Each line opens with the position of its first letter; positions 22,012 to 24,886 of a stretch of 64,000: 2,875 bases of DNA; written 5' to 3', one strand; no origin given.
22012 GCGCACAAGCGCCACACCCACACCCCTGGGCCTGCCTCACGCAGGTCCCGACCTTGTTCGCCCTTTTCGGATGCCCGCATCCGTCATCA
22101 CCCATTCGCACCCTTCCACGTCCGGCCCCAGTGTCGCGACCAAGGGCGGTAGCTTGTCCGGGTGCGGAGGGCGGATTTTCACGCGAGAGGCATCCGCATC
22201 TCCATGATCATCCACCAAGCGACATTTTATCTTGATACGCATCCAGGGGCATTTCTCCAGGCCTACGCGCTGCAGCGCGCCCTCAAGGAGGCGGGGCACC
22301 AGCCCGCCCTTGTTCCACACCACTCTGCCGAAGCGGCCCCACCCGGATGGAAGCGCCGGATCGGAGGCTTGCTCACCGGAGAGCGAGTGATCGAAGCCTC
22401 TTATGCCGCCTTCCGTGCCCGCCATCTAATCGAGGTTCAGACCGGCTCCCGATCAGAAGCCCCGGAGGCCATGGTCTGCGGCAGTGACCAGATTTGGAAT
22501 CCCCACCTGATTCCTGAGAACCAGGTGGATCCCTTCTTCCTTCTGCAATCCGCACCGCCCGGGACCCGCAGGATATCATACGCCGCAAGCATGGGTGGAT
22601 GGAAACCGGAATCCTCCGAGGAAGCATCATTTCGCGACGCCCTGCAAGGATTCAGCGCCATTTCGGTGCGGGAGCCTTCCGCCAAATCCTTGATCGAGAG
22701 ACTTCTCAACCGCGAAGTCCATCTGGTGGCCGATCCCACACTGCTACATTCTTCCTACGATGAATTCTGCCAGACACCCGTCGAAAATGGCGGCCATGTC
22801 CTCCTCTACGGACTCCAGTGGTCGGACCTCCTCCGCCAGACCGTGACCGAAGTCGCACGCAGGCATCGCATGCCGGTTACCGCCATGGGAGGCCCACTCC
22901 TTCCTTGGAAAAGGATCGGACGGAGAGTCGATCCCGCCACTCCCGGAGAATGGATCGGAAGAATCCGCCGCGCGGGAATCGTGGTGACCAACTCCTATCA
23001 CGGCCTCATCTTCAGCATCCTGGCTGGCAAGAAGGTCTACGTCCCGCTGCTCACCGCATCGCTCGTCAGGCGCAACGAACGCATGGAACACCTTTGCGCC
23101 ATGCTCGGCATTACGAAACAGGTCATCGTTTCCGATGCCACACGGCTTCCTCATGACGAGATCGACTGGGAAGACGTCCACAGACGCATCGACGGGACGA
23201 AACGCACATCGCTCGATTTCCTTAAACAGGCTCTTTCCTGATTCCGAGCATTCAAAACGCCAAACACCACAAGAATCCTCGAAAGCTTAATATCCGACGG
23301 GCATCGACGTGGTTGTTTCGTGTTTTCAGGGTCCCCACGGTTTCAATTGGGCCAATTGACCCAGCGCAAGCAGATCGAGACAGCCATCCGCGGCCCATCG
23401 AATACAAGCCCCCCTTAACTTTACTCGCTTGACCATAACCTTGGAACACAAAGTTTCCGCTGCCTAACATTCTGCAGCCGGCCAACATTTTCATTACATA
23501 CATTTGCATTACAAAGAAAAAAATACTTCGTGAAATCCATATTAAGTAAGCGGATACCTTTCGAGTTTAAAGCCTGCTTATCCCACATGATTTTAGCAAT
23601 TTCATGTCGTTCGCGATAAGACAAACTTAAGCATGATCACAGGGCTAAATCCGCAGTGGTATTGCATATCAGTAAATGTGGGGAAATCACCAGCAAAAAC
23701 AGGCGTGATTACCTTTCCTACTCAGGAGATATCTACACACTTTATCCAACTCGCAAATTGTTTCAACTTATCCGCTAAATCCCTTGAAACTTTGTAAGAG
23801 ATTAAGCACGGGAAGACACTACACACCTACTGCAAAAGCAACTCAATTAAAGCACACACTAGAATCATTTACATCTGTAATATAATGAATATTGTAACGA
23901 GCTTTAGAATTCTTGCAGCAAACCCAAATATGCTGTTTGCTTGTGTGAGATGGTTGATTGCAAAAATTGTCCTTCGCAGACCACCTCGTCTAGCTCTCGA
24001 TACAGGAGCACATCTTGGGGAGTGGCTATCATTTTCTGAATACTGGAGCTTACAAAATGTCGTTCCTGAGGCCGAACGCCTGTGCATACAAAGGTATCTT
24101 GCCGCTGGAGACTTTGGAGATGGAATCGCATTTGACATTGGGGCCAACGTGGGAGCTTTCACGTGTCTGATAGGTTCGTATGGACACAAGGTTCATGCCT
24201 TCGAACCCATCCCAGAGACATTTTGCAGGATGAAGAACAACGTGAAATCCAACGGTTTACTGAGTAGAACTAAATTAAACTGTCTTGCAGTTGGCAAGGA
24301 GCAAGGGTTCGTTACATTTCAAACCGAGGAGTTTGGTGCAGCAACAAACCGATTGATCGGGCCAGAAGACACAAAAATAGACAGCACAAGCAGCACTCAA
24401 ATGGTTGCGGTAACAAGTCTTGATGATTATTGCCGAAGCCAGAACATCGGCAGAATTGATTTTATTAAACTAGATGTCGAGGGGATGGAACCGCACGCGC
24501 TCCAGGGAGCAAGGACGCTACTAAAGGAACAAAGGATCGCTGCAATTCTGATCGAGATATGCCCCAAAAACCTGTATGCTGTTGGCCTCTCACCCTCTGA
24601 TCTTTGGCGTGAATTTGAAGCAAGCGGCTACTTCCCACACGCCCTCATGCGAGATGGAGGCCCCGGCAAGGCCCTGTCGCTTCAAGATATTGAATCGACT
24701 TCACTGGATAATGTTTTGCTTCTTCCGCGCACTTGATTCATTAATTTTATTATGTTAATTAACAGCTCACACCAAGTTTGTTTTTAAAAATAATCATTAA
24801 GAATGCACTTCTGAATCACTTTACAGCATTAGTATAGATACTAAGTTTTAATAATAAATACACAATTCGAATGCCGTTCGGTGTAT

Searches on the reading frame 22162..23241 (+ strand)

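Call 76: search_protein_families(library=pfam, proteins=[window:22162-23241:+], max_evalue=0.001)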
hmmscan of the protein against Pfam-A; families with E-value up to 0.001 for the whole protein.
window:22162-23241:+ (359 aa): 1 family
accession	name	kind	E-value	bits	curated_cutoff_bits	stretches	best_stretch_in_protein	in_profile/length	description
PF04230.19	PS_pyruv_trans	-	3.1e-22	80.2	25.3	1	29-293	3-274/280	Polysaccharide pyruvyl transferase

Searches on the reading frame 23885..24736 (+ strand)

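Call 101: search_protein_families(library=pfam, proteins=[window:23885-24736:+], max_evalue=0.01)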
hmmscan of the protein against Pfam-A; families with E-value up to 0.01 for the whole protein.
window:23885-24736:+ (283 aa): 2 families
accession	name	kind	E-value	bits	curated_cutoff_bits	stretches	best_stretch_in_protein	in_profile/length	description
PF05050.19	Methyltransf_21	-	3.5e-21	76.5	22.7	1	84-249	1-171/173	Methyltransferase FkbM domain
PF05575.17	V_cholerae_RfbT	-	1.1e-05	25.4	27.9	1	79-206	80-207/286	Vibrio cholerae RfbT protein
